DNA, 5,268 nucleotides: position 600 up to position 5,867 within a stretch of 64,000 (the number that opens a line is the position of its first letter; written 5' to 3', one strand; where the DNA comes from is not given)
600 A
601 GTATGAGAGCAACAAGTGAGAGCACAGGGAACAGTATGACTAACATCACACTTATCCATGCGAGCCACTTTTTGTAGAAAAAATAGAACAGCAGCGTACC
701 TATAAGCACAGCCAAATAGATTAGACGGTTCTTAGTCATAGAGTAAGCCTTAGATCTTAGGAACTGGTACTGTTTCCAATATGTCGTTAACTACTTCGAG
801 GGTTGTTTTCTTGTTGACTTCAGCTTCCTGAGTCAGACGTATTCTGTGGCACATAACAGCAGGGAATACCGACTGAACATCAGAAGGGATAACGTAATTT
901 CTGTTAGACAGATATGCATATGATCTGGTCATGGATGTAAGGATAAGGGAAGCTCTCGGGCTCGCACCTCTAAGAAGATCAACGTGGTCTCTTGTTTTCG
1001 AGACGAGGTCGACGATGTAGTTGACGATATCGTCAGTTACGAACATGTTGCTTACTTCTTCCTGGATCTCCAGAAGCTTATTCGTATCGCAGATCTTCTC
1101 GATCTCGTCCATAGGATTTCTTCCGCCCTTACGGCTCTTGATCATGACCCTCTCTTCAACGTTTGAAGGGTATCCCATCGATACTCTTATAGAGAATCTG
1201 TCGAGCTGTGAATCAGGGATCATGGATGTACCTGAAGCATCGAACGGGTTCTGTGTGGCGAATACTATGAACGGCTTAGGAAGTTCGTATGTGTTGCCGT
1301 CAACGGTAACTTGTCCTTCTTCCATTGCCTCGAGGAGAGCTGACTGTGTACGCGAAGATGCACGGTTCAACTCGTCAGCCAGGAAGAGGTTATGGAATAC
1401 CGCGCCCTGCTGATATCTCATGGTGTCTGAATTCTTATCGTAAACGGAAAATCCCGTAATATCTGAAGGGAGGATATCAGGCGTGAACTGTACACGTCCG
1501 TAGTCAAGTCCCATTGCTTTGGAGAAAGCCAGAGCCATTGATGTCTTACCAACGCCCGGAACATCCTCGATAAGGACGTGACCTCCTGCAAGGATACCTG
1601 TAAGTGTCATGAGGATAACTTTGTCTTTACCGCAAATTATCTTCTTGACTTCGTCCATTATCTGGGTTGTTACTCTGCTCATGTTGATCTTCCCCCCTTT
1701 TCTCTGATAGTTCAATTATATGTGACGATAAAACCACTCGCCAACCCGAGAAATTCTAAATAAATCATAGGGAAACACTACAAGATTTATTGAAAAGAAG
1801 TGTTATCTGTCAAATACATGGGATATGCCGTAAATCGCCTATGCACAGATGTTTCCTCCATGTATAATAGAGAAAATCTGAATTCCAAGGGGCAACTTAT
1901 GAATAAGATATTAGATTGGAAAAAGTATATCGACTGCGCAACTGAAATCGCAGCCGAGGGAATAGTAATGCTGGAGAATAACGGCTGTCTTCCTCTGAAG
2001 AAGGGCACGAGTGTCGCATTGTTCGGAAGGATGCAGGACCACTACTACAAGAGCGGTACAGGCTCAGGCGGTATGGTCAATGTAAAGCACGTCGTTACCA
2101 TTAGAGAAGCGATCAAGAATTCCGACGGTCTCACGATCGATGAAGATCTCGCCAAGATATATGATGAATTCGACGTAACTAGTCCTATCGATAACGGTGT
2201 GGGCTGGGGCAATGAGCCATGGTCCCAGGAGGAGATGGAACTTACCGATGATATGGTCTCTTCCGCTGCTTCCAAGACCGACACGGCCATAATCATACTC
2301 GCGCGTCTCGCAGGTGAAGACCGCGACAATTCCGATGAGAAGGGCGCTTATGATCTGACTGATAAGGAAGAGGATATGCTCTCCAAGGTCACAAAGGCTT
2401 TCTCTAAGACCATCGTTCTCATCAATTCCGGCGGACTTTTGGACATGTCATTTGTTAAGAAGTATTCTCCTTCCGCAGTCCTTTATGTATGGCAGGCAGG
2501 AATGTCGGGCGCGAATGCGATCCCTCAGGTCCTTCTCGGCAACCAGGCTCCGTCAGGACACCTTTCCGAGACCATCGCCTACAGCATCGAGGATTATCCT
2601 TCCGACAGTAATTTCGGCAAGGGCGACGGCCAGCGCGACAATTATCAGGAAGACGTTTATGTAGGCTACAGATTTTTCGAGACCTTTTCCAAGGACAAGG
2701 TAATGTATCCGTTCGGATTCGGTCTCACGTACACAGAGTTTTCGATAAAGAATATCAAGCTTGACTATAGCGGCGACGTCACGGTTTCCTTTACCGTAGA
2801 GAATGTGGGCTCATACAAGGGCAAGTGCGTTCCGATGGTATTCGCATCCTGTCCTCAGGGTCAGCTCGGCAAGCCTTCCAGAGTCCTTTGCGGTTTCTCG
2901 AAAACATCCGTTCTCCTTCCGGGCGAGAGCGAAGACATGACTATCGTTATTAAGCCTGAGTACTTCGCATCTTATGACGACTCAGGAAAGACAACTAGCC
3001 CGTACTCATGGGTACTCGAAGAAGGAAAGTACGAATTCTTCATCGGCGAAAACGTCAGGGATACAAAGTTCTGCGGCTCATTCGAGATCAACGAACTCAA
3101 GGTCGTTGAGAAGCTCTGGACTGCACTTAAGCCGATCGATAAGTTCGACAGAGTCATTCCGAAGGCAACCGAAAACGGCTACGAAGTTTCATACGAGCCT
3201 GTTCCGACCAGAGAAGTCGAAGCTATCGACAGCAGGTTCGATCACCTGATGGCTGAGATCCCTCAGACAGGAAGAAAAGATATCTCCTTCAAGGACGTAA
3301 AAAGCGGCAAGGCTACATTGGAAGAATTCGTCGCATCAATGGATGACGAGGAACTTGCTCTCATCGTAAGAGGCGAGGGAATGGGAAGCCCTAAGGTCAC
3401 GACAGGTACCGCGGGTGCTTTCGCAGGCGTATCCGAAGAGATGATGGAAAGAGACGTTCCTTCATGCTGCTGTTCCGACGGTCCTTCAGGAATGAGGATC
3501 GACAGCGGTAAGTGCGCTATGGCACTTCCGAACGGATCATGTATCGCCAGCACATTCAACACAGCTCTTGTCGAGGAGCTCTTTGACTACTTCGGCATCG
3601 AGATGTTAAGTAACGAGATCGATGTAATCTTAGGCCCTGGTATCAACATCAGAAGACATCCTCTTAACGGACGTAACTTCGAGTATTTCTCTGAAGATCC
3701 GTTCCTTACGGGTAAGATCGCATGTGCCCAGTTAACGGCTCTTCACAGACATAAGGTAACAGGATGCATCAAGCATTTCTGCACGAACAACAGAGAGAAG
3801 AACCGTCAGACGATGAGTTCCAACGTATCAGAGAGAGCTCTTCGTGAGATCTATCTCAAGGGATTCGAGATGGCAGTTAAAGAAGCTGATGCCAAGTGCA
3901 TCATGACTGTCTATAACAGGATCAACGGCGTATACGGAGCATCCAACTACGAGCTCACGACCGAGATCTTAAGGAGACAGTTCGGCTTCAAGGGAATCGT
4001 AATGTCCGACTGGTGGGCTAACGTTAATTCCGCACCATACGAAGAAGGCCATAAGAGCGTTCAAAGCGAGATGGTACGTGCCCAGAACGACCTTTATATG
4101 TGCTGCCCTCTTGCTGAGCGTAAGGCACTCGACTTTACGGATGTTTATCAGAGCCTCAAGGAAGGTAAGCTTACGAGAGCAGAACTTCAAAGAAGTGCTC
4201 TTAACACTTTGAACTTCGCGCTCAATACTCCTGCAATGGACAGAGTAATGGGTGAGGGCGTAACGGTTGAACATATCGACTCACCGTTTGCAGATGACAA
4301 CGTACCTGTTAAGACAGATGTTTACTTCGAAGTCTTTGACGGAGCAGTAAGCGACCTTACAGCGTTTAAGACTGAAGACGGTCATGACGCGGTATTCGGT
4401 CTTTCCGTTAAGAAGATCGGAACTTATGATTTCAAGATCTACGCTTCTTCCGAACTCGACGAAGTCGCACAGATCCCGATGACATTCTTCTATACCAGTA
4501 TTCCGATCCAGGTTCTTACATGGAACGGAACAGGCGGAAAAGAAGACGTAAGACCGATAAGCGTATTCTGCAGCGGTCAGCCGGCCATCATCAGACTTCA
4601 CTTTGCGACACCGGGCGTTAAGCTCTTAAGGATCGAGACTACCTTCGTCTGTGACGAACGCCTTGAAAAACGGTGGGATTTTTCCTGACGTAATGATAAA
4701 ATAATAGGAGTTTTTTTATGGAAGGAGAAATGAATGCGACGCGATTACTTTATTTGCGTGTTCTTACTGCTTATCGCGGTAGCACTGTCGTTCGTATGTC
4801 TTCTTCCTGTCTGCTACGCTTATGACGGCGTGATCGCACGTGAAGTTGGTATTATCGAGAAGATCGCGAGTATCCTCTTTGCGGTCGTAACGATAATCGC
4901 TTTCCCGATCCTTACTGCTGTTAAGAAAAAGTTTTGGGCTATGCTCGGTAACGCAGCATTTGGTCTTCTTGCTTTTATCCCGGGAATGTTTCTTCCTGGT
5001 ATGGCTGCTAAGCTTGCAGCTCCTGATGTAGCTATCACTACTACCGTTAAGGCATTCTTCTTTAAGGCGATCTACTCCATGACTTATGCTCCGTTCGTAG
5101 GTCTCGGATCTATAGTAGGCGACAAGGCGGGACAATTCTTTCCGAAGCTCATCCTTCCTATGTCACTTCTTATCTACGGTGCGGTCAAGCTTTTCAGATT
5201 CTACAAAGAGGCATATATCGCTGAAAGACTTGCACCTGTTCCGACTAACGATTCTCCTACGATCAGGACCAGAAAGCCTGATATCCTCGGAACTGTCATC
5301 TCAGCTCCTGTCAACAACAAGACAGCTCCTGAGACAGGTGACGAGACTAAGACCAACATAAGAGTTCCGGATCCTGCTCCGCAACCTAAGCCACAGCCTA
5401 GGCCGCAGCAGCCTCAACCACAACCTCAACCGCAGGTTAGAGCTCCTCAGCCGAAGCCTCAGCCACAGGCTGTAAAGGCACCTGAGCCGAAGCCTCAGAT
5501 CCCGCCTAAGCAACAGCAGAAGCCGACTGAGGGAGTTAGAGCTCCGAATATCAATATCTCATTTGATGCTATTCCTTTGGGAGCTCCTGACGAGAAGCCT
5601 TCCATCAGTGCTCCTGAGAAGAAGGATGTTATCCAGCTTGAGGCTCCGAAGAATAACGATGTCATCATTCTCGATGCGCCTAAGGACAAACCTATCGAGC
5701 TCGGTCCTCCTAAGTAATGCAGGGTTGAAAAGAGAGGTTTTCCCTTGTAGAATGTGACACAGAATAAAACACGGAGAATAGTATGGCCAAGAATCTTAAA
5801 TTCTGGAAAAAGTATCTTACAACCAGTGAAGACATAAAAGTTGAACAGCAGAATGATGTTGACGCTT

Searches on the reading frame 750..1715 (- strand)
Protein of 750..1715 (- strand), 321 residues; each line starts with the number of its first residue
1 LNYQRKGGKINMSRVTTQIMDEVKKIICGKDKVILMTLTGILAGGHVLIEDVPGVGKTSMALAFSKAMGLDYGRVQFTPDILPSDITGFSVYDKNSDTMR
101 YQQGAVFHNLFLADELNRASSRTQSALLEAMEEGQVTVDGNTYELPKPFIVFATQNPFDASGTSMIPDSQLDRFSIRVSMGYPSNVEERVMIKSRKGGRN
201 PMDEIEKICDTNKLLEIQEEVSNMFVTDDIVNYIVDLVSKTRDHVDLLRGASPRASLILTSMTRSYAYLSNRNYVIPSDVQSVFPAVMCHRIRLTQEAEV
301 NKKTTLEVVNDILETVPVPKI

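Call 99: search_protein_families(library=pfam, proteins=[window:750-1715:-], max_evalue=0.001)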
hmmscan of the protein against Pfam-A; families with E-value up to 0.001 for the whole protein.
window:750-1715:- (321 aa): 5 families
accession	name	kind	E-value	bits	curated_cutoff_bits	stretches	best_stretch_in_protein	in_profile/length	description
PF07726.17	AAA_3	-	1.8e-55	186.8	27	1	46-175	1-130/131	ATPase family associated with various cellular activities (AAA)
PF17863.7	AAA_lid_2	-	1.8e-18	66.5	22.7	1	240-312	2-74/74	AAA lid domain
PF07728.20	AAA_5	-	2.1e-10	41.2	22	1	47-173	2-138/139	AAA domain (dynein-related subfamily)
PF20030.5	bpMoxR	-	4.5e-06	26.3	27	1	17-182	4-168/205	MoxR domain in the MoxR-vWA-beta-propeller ternary systems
PF00004.35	AAA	-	6.2e-05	23.9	21.2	1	52-178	6-127/131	ATPase family associated with various cellular activities (AAA)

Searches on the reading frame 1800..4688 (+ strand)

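Call 99: search_protein_families(library=pfam, proteins=[window:1800-4688:+], max_evalue=0.001)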
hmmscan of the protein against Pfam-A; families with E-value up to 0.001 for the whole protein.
window:1800-4688:+ (962 aa): 3 families
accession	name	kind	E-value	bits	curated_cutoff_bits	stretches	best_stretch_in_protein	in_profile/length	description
PF01915.27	Glyco_hydro_3_C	-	9.9e-37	127.3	31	1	55-311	1-200/200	Glycosyl hydrolase family 3 C-terminal domain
PF00933.27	Glyco_hydro_3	-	6.6e-31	108.3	27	1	516-800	26-310/316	Glycosyl hydrolase family 3 N terminal domain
PF14310.12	Fn3-like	-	3.7e-13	49.8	25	1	344-418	2-70/71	Fibronectin type III-like domain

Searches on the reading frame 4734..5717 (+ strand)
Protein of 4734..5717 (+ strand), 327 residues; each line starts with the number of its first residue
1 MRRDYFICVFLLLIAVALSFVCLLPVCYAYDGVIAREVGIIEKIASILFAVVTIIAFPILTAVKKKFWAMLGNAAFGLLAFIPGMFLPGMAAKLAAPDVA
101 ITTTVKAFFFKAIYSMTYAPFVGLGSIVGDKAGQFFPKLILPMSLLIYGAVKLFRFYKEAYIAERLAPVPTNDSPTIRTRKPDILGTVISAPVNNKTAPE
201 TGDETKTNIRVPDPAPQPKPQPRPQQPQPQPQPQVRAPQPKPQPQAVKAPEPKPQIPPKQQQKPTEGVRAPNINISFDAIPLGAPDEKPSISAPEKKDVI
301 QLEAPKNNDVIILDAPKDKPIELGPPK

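Call 88: find_encoding_contigs(protein=window:4734-5717:+, flank=10000, max_places=4)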
Protein window:4734-5717:+ (327 aa): 1 contig read that carries it; 1 place shown.
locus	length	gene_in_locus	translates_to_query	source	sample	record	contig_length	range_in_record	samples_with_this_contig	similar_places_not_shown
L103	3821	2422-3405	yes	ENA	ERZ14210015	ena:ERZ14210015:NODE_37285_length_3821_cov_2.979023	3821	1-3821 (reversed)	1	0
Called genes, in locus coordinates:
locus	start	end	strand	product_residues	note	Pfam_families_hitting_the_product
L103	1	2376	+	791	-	?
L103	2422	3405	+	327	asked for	-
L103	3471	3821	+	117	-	?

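Call 99: search_protein_families(library=pfam, proteins=[window:4734-5717:+], max_evalue=0.001)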
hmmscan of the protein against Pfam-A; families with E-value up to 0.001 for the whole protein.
window:4734-5717:+ (327 aa): 0 families
